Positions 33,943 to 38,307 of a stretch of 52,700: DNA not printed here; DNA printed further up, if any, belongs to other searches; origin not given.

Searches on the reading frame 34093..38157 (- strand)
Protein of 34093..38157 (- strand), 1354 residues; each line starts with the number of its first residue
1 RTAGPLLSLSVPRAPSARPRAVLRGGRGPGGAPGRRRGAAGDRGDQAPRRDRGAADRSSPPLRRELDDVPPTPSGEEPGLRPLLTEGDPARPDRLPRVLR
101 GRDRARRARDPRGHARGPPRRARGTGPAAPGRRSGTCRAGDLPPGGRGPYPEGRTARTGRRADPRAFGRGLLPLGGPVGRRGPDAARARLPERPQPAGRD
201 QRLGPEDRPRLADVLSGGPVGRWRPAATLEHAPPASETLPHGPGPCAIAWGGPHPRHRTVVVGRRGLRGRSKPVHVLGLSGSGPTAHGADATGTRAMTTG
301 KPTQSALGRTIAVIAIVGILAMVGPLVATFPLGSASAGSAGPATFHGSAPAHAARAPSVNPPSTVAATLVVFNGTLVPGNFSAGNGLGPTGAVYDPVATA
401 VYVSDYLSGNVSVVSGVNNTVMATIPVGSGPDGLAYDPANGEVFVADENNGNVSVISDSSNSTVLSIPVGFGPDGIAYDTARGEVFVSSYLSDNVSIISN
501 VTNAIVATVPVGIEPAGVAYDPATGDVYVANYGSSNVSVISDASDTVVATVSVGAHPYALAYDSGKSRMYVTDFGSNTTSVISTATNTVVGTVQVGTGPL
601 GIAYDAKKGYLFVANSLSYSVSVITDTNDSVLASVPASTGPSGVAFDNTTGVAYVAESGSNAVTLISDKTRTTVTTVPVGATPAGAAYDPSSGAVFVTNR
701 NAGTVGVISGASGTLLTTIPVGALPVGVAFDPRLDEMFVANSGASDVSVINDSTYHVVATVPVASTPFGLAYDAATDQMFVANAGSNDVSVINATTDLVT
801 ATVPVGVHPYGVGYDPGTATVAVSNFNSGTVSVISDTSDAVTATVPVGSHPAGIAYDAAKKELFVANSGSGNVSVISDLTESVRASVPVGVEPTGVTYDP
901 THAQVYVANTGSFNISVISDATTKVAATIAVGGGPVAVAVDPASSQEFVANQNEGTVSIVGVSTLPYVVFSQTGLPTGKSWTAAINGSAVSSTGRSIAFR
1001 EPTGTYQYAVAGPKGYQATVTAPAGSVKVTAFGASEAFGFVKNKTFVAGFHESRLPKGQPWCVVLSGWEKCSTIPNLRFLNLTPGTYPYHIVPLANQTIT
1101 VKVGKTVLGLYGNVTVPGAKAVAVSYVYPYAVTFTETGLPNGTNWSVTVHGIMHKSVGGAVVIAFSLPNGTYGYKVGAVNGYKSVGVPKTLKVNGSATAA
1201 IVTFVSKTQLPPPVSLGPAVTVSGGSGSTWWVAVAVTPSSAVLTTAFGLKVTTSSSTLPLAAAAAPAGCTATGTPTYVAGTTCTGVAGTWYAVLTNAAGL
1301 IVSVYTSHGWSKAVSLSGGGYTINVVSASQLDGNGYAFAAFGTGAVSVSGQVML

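Call 77: search_protein_families(library=pfam, proteins=[window:34093-38157:-], max_evalue=0.00001)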
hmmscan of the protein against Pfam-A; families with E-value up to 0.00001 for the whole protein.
window:34093-38157:- (1354 aa): 5 families
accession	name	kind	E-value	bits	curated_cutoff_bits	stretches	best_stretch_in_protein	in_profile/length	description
PF01436.27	NHL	-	1.3e-18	66.4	20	0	430-455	3-27/28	NHL repeat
PF21783.3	YNCE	-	4.7e-12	46.3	27.1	1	434-728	33-331/339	YNCE-like beta-propeller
PF01731.26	Arylesterase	-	6.5e-09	36.3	21.3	0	585-624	42-81/86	Arylesterase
PF10282.15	Lactonase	-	6.7e-09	35.8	21.7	0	511-709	84-319/344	Lactonase, 7-bladed beta-propeller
PF25174.1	Beta-prop_THOC3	-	3.1e-07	30.1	305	0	518-733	52-265/272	THOC3 beta-propeller domain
